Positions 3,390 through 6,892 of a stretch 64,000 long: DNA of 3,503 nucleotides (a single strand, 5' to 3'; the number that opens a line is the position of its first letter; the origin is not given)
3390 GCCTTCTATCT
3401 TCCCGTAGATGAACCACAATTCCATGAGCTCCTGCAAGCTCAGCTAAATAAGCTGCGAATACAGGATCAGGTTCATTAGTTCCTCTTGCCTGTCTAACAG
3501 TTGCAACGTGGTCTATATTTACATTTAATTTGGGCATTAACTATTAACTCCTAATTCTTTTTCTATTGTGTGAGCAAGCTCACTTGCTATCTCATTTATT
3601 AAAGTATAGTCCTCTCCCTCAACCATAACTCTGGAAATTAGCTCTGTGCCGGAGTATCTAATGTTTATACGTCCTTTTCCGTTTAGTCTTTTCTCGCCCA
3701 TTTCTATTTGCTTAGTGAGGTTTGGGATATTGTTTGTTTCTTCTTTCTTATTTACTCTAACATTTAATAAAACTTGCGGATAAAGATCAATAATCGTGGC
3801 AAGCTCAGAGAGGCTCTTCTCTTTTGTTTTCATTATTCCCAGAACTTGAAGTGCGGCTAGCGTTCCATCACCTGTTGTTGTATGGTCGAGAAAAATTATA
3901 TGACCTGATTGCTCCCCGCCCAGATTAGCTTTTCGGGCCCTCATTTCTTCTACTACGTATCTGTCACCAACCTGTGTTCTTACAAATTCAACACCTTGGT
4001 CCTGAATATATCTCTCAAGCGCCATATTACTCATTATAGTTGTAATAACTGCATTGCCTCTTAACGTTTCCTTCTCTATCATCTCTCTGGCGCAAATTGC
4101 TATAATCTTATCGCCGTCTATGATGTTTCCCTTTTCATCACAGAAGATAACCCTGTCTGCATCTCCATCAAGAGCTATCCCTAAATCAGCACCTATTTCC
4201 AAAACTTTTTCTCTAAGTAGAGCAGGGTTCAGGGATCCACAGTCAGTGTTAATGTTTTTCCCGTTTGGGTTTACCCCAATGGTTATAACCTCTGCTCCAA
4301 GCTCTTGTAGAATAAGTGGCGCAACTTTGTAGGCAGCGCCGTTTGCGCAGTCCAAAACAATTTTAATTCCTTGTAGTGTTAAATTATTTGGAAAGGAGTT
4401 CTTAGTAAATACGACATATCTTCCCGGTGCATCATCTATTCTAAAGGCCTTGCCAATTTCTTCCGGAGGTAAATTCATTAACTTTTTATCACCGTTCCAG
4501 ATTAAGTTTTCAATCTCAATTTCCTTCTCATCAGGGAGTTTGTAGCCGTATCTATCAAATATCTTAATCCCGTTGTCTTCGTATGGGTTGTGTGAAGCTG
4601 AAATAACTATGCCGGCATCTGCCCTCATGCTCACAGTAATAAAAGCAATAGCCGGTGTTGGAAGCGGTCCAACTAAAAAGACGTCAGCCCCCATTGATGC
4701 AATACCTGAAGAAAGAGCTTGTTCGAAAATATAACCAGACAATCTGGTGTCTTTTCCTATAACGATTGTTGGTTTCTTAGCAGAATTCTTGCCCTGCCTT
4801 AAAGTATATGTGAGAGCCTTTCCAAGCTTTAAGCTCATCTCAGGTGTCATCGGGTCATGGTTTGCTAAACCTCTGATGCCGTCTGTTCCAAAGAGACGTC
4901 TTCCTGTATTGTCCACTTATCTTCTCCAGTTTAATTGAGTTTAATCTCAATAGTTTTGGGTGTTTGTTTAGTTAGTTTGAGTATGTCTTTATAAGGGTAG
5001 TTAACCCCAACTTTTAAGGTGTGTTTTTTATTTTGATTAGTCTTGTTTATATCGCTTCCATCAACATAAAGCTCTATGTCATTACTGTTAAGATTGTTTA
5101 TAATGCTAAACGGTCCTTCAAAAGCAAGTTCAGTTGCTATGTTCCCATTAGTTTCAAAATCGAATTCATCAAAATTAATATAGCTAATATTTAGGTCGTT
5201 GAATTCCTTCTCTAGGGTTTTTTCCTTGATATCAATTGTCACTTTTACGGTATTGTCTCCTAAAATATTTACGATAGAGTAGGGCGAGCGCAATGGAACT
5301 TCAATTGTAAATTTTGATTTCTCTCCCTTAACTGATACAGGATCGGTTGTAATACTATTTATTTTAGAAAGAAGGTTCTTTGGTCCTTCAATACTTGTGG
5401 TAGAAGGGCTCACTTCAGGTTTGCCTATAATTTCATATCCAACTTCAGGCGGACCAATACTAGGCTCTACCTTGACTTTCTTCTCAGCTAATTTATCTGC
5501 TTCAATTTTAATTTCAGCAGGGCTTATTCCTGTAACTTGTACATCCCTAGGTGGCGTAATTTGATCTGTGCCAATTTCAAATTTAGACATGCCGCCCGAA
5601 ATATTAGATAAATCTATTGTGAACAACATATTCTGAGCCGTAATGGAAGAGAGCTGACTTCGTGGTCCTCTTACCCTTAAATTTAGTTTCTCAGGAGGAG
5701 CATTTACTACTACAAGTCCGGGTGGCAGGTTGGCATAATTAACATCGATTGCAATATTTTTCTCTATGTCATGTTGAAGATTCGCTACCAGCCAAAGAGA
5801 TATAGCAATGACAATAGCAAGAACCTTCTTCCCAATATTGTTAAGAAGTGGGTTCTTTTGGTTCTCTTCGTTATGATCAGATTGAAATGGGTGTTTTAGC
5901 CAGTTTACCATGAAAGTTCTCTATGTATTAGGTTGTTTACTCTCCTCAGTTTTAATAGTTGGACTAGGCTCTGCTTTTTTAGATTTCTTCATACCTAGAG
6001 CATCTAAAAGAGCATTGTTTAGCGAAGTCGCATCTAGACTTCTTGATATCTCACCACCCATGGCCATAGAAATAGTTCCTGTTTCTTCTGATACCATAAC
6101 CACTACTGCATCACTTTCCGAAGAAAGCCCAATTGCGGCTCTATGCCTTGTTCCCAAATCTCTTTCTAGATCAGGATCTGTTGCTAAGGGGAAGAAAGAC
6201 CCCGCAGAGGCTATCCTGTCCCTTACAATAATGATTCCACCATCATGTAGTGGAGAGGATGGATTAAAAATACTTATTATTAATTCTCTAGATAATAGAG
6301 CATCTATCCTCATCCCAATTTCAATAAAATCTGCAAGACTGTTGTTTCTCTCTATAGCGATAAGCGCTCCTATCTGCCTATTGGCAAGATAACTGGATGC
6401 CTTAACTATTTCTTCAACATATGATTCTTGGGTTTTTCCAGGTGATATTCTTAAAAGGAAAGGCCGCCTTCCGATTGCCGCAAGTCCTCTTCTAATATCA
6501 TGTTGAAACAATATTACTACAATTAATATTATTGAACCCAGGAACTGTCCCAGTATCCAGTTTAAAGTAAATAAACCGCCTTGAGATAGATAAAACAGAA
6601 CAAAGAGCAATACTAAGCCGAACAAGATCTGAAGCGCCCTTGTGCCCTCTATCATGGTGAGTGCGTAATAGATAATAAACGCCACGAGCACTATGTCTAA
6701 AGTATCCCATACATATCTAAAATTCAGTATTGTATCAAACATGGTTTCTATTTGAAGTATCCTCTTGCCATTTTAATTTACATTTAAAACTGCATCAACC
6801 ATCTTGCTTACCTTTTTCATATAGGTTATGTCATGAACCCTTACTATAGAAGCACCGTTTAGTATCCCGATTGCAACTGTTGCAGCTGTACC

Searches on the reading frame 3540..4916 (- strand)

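Call 76: search_protein_families(library=ncbifam, proteins=[window:3540-4916:-], max_evalue=0.00001)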
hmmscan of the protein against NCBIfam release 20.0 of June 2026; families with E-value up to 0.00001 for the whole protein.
window:3540-4916:- (459 aa): 7 families
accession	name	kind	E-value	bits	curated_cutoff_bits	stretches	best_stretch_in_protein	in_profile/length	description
TIGR01455.1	glmM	equivalog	1.7e-180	600.5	447.55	1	9-452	1-441/442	phosphoglucosamine mutase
TIGR03990.1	Arch_GlmM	equivalog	3.8e-103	345.8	439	1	7-450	2-443/444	phosphoglucosamine mutase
NF007088.0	PRK09542.1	equivalog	5.3e-53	180.6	618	1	9-452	12-454/456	phosphomannomutase/phosphoglucomutase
NF046027.1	PhglucPhmanMutPgmG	equivalog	2.6e-42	145.1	600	1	24-374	24-363/460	phosphoglucomutase/phosphomannomutase PgmG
NF011943.0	PRK15414.1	subfamily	4.5e-35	121.5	801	1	46-380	36-374/456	phosphomannomutase CpsG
NF005737.0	PRK07564.1-1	equivalog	1.1e-12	47.3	378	1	239-373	266-400/543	alpha-D-glucose phosphate-specific phosphoglucomutase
TIGR01132.1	pgm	equivalog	4.3e-10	38.6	778.05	0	8-120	41-159/546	phosphoglucomutase (alpha-D-glucose-1,6-bisphosphate-dependent)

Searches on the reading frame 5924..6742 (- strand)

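Call 26: search_protein_families(library=ncbifam, proteins=[window:5924-6742:-], max_evalue=0.01)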
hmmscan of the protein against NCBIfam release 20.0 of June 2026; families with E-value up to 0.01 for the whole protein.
window:5924-6742:- (273 aa): 6 families
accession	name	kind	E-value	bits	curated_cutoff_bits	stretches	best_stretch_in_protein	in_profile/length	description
TIGR00159.1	TIGR00159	equivalog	4.4e-68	229.3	188.8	1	10-244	10-245/254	diadenylate cyclase CdaA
NF038328.1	c-di-AMP_CdaS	exception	5.3e-42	143.6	225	1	110-232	65-187/191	sporulation-specific diadenylate cyclase CdaS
NF038327.1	c-di-AMP_CdaM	exception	8.3e-39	133.2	225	1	71-234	11-176/196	diadenylate cyclase CdaM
NF010009.0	PRK13482.1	equivalog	3.7e-08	32.9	201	1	96-230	13-136/357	DNA integrity scanning diadenylate cyclase DisA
NF041371.1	Diadnylcyc_Halo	equivalog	2.9e-05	23.6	430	1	170-237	197-266/270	diadenylate cyclase DacZ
NF008635.0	PRK11624.1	equivalog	0.00018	21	385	1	9-117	92-202/285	phosphatidate cytidylyltransferase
